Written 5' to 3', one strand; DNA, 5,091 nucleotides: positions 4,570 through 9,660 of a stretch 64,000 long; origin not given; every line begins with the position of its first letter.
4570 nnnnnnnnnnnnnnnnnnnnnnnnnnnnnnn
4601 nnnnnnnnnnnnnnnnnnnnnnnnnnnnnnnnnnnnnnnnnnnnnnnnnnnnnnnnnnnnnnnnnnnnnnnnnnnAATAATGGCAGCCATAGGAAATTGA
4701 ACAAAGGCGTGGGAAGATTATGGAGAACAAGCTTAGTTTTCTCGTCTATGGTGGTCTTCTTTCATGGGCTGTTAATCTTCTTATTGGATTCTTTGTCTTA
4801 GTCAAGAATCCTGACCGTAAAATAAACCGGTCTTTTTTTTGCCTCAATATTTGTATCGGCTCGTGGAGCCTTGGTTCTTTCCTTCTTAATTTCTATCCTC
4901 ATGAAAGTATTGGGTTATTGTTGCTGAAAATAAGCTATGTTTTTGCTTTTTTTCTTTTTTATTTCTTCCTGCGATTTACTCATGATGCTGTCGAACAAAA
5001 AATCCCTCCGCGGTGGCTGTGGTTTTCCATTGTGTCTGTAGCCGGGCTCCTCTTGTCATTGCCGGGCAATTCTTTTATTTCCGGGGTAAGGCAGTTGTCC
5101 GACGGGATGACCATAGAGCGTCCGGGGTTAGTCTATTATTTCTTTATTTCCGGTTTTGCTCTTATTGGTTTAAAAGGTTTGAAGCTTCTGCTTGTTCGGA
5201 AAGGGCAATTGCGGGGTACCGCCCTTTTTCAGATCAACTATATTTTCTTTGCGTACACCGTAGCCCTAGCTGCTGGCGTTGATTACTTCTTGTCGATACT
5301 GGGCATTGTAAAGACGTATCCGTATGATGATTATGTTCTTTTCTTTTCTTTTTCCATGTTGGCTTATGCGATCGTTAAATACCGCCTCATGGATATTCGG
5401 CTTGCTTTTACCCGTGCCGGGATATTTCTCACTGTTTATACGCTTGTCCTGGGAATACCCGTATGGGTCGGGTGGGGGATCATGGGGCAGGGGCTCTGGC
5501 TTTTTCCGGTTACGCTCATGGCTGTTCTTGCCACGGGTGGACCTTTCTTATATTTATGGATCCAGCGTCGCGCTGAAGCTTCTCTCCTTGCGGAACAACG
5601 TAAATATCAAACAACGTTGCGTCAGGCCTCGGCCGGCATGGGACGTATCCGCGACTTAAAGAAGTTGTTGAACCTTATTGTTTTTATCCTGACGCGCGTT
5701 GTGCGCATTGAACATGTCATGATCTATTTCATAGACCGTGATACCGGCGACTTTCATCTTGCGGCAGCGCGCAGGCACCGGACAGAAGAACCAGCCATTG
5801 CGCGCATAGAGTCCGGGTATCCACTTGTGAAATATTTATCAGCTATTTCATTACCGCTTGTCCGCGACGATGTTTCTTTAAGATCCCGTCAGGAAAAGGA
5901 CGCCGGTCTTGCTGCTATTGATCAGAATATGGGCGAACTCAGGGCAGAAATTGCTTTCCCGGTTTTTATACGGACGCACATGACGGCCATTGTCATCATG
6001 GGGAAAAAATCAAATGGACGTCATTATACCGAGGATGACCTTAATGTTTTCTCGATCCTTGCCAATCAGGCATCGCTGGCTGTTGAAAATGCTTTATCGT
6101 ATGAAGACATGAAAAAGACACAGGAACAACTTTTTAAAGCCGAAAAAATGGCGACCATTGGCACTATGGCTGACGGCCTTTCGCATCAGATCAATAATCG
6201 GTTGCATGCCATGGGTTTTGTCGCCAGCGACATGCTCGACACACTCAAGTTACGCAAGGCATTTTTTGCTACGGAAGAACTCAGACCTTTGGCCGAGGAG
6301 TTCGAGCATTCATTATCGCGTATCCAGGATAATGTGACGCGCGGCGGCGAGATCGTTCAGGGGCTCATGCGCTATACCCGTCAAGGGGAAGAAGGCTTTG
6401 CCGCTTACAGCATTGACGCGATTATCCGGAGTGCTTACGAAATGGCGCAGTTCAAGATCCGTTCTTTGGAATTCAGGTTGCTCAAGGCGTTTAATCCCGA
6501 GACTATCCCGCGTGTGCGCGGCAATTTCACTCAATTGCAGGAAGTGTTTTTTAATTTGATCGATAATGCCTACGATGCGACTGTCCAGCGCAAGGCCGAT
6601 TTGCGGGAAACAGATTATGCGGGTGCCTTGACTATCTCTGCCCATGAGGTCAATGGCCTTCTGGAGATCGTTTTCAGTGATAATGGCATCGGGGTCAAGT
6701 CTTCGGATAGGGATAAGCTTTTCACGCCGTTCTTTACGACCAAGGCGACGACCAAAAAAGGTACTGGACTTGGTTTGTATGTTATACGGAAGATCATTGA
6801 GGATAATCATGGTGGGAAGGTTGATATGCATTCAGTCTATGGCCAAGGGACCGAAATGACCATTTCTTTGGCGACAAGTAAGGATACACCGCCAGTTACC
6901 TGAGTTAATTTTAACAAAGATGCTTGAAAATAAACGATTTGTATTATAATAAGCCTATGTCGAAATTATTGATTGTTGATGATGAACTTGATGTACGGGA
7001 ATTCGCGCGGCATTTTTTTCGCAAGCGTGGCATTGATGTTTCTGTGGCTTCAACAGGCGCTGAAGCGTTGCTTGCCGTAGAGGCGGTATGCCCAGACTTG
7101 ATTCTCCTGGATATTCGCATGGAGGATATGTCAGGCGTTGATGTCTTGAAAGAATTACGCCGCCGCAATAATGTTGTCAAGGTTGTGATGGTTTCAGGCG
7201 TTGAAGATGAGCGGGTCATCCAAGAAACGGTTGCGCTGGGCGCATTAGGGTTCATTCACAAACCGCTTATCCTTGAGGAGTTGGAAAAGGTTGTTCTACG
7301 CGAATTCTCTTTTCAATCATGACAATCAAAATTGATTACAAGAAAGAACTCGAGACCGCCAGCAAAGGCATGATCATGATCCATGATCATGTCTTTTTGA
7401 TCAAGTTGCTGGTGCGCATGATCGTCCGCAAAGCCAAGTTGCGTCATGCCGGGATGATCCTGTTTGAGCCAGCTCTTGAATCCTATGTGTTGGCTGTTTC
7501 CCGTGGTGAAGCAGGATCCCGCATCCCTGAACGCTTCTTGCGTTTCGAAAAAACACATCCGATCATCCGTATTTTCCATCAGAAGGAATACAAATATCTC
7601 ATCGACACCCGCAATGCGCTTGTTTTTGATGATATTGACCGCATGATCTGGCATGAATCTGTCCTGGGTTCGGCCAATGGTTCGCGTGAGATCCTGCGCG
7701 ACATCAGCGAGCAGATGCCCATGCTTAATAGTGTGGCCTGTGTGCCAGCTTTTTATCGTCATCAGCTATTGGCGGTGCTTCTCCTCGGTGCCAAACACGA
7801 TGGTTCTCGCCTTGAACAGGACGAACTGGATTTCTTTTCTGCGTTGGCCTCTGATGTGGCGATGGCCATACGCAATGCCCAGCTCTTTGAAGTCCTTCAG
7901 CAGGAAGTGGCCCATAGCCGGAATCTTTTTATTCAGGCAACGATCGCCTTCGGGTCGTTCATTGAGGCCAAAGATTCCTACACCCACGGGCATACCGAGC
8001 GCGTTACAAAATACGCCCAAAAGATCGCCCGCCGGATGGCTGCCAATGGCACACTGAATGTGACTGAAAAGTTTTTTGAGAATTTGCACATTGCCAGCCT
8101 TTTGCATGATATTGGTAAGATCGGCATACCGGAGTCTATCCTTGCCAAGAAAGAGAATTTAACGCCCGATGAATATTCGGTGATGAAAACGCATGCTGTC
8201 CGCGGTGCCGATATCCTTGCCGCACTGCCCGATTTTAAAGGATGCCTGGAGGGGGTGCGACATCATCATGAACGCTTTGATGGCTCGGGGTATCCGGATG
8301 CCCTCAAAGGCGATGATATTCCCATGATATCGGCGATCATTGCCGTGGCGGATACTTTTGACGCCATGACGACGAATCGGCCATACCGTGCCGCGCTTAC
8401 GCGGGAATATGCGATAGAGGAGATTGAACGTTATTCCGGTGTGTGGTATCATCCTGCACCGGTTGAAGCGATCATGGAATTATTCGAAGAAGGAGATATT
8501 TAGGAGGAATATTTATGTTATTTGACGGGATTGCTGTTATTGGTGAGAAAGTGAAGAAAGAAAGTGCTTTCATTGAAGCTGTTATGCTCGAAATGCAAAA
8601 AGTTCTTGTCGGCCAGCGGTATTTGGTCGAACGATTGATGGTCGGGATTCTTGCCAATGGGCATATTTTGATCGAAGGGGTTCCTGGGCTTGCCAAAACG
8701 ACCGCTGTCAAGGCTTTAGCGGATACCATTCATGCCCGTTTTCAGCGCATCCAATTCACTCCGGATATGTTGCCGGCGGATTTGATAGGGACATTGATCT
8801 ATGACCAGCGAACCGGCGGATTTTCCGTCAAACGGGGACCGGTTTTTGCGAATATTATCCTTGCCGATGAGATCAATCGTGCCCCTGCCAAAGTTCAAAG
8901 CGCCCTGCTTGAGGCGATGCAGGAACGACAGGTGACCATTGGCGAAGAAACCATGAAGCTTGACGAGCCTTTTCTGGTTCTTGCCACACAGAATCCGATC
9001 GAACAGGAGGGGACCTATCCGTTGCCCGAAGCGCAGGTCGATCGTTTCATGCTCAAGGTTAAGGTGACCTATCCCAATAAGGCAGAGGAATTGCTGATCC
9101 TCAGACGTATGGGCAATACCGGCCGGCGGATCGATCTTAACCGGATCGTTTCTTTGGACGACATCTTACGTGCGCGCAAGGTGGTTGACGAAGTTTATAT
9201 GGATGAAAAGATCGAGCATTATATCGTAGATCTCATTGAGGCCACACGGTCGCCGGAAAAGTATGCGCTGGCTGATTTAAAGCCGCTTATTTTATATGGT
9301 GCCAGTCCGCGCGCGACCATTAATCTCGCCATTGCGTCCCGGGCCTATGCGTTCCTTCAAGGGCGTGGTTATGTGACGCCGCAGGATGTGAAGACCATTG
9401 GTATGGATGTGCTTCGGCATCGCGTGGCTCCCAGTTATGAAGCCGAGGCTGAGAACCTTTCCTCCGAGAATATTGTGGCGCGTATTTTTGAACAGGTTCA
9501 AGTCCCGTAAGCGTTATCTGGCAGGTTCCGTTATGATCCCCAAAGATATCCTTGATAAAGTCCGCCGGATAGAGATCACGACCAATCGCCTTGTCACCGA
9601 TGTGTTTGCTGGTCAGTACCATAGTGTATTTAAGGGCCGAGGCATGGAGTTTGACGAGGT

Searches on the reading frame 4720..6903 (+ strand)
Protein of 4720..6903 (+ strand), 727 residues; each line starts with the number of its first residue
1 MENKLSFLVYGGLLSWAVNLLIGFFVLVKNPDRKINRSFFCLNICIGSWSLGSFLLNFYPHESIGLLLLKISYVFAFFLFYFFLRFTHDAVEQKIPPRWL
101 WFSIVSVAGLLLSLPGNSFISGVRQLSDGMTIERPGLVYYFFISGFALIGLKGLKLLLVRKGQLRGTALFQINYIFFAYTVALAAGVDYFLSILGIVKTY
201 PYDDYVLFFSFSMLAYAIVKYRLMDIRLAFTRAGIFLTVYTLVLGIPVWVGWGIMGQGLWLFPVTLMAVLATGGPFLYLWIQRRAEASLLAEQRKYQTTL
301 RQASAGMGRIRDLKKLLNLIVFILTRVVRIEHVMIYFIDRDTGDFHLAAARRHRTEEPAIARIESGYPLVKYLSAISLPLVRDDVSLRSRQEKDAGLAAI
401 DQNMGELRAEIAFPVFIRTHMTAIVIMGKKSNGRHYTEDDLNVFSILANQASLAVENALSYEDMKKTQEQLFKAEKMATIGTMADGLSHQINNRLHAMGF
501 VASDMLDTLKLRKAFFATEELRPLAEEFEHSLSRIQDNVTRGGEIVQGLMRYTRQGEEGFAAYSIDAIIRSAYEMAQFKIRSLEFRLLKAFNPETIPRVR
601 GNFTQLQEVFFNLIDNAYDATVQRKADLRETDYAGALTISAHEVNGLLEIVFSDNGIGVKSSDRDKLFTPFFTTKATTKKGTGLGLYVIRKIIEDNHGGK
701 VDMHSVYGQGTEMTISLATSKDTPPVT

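Call 38: search_protein_families(library=pfam, proteins=[window:4720-6903:+], max_evalue=0.00001)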
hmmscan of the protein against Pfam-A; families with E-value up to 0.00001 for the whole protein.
window:4720-6903:+ (727 aa): 2 families
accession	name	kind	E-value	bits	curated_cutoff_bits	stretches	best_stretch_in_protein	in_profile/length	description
PF02518.31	HATPase_c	-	5.1e-22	78.9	26.4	1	604-718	4-108/111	Histidine kinase-, DNA gyrase B-, and HSP90-like ATPase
PF13185.12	GAF_2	-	7.4e-07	29.9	28.6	1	311-456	2-136/136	GAF domain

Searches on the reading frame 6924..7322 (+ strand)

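Call 38: search_protein_families(library=pfam, proteins=[window:6924-7322:+], max_evalue=0.00001)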
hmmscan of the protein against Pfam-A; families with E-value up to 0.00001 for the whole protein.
window:6924-7322:+ (132 aa): 1 family
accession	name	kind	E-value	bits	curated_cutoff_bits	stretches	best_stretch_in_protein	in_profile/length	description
PF00072.30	Response_reg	-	4e-27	95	30.2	1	16-124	2-110/111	Response regulator receiver domain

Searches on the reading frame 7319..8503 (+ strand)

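Call 38: search_protein_families(library=pfam, proteins=[window:7319-8503:+], max_evalue=0.00001)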
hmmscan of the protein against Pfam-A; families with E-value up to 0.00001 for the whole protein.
window:7319-8503:+ (394 aa): 2 families
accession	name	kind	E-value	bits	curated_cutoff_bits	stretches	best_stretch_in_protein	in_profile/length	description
PF13487.12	HD_5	-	1.4e-38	132.8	27.2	1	215-379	7-168/170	HD domain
PF01966.28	HD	-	5.1e-18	65.9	22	1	224-350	3-116/116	HD domain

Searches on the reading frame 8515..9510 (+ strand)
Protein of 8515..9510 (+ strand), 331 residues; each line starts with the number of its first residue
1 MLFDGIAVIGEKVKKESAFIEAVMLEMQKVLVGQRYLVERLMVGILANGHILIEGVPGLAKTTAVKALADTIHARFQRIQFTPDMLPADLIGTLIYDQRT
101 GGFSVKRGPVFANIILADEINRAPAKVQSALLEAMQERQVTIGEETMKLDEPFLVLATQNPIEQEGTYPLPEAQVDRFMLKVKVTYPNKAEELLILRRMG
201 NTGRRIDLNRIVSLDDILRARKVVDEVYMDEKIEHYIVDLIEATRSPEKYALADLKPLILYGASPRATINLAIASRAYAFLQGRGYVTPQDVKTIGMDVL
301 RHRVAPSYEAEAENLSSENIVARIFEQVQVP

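Call 38: search_protein_families(library=pfam, proteins=[window:8515-9510:+], max_evalue=0.00001)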
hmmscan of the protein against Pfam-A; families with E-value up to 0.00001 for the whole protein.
window:8515-9510:+ (331 aa): 6 families
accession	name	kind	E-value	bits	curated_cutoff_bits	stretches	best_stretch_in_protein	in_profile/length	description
PF07726.17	AAA_3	-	3.2e-66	221.6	27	1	50-180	1-131/131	ATPase family associated with various cellular activities (AAA)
PF17863.7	AAA_lid_2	-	8.4e-19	67.5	22.7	1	257-324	7-74/74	AAA lid domain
PF20030.5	bpMoxR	-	9.8e-17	61.1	27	1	21-190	4-172/205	MoxR domain in the MoxR-vWA-beta-propeller ternary systems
PF07728.20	AAA_5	-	2.3e-15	57.3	22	1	50-178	1-139/139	AAA domain (dynein-related subfamily)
PF05496.18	RuvB_N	-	8.9e-08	32.5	27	0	48-142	33-115/159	Holliday junction DNA helicase RuvB P-loop domain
PF00493.29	MCM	-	6.1e-06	25.9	23.3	1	45-163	54-175/224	MCM P-loop domain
